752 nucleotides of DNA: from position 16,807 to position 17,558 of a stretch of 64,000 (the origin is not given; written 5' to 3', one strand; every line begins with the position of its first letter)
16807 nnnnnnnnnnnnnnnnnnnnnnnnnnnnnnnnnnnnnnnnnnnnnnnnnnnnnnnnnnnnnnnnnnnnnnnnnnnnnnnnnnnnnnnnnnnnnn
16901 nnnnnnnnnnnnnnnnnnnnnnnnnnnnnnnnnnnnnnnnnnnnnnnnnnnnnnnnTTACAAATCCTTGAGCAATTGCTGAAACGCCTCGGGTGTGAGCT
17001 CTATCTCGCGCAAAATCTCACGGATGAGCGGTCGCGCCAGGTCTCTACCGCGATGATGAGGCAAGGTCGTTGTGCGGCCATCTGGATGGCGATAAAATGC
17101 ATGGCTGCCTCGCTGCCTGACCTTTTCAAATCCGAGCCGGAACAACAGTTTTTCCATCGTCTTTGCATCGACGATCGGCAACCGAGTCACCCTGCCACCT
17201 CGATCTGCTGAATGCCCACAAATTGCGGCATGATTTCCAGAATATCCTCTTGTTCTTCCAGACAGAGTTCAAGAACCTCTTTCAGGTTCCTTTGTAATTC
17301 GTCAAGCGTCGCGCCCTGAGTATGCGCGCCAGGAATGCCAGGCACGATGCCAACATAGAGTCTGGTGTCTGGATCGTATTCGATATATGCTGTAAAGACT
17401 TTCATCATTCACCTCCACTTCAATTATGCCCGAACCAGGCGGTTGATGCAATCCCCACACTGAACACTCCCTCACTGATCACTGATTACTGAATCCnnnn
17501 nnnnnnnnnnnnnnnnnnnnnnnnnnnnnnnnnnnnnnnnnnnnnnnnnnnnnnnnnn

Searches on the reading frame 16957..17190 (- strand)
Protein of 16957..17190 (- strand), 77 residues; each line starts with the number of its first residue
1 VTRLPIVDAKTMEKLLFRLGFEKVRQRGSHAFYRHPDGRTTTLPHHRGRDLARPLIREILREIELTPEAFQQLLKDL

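Call 33: search_protein_families(library=pfam, proteins=[window:16957-17190:-], max_evalue=0.001)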
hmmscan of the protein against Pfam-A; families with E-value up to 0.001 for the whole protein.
window:16957-17190:- (77 aa): 1 family
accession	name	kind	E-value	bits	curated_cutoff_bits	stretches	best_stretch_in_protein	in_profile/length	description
PF07927.17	HicA_toxin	-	5.8e-18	65.2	27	1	10-64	2-57/58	HicA toxin of bacterial toxin-antitoxin,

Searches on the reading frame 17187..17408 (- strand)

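Call 33: search_protein_families(library=pfam, proteins=[window:17187-17408:-], max_evalue=0.001)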
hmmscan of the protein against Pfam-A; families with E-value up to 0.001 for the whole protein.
window:17187-17408:- (73 aa): 2 families
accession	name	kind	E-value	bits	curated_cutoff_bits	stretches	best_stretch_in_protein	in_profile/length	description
PF21748.3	UPF0150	-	1.5e-06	28.5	27.3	1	10-48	13-51/64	UPF0150-like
PF15919.11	HicB_lk_antitox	-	7.9e-06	26.5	27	1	6-66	2-61/123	HicB_like antitoxin of bacterial toxin-antitoxin system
